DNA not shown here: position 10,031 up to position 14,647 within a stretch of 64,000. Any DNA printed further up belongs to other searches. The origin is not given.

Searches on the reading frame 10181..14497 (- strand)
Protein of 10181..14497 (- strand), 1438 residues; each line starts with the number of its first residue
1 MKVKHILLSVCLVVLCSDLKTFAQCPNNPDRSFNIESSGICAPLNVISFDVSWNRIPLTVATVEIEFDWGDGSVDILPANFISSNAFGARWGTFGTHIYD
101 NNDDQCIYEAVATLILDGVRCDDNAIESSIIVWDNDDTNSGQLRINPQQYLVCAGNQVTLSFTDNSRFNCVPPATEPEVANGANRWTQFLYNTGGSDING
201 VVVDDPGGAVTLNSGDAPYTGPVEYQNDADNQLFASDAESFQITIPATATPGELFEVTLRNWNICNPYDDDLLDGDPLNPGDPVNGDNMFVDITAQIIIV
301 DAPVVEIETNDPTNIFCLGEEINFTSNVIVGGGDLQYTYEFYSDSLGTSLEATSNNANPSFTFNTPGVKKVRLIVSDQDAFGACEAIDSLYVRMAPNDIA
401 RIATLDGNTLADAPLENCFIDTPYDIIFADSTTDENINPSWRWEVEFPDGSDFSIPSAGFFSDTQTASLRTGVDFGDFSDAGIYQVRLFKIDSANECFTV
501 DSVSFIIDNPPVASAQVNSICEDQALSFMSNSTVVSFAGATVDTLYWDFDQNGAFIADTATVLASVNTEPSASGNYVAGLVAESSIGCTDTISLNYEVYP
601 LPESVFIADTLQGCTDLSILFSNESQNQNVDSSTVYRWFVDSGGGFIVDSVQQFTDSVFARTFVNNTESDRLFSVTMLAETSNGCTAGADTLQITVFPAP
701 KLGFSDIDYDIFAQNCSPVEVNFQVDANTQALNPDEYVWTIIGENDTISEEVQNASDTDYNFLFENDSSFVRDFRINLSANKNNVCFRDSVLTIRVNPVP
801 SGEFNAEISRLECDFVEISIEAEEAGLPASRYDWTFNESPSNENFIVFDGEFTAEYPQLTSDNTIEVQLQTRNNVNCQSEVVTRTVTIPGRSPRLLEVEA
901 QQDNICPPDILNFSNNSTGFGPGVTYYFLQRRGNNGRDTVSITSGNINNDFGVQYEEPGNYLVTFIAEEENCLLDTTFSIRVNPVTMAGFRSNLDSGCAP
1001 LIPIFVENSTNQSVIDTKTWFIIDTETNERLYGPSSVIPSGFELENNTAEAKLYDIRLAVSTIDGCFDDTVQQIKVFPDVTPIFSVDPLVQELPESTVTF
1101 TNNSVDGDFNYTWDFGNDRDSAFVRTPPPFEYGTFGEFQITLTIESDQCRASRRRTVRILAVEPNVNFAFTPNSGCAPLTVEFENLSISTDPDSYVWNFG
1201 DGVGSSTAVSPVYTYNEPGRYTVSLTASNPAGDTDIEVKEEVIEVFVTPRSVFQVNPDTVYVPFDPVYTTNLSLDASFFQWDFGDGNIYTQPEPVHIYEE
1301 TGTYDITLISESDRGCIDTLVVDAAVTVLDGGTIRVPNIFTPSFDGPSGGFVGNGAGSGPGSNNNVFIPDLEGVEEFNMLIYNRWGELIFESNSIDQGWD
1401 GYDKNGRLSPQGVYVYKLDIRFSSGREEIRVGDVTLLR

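Call 66: search_protein_families(library=pfam, proteins=[window:10181-14497:-], max_evalue=0.00001)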
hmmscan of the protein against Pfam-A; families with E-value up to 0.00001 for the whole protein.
window:10181-14497:- (1438 aa): 3 families
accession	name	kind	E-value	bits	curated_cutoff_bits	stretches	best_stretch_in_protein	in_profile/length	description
PF18911.6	PKD_4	-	1.2e-37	128.2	27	2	1162-1236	2-77/85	PKD domain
PF00801.26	PKD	-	1.7e-25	89.3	23.5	2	1168-1236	4-74/80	PKD domain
PF13585.12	CHU_C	-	6.8e-13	49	27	1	1359-1427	11-77/86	CHU_C Type IX secretion signal domain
